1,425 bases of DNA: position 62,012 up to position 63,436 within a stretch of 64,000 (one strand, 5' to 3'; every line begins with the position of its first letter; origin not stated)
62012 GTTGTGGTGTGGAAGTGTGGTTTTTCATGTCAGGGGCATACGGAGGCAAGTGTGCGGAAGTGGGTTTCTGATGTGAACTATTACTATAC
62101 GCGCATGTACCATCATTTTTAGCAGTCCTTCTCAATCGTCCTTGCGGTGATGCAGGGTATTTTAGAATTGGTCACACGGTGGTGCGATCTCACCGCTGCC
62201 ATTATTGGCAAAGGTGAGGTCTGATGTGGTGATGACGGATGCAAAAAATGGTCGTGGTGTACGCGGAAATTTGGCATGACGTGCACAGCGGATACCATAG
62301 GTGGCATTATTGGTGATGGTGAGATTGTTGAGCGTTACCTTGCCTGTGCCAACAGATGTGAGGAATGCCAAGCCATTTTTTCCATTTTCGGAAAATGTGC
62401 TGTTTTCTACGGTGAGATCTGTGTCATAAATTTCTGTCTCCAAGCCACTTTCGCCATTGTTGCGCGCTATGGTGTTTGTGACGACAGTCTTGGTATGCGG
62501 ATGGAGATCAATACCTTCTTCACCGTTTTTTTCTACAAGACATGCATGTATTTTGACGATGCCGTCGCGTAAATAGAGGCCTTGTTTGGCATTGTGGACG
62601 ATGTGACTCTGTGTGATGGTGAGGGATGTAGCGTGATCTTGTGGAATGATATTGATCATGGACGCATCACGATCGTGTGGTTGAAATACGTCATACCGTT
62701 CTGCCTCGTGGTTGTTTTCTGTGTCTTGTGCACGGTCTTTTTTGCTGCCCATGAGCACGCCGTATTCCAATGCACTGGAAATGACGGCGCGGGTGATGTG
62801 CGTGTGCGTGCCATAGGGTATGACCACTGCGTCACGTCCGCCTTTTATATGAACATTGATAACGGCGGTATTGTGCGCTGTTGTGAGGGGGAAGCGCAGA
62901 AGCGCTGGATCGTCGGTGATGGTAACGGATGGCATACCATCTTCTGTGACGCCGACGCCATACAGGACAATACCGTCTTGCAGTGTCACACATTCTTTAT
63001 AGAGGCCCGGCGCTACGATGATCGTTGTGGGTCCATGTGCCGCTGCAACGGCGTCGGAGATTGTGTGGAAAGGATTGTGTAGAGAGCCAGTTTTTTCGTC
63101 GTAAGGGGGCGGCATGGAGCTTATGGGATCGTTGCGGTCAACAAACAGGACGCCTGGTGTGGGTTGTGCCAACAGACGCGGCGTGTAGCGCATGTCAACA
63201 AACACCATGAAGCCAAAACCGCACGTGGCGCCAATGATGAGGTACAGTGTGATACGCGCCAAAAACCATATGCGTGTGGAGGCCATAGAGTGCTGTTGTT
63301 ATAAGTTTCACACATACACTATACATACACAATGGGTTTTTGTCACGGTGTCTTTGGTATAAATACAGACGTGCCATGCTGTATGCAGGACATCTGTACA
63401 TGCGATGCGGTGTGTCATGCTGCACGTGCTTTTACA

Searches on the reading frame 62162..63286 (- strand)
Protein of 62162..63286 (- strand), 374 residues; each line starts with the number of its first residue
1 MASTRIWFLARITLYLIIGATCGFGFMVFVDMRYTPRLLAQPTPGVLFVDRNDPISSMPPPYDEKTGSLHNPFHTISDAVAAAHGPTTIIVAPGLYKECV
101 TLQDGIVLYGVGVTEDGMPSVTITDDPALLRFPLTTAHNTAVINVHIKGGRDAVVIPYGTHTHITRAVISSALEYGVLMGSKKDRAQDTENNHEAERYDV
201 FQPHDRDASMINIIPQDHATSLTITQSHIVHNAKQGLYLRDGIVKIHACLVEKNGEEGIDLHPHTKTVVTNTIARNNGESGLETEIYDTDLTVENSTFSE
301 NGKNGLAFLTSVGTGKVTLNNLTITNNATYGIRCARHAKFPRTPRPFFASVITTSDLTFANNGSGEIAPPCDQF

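Call 22: search_protein_families(library=pfam, proteins=[window:62162-63286:-])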
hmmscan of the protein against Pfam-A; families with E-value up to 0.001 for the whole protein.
window:62162-63286:- (374 aa): 2 families
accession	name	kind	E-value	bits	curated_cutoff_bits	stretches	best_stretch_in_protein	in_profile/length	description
PF13229.12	Beta_helix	-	3.7e-15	56.3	25.9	1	220-336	9-122/158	Right handed beta helix region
PF07602.17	DUF1565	-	3.6e-05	23.7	20.3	0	63-99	5-41/257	Protein of unknown function (DUF1565)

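Call 46: find_encoding_contigs(protein=window:62162-63286:-, flank=10000, max_places=6)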
Protein window:62162-63286:- (374 aa): no gene with exactly this product is on record in the collection.
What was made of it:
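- Tried and rejected: The right-end protein is not on record (call 46).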
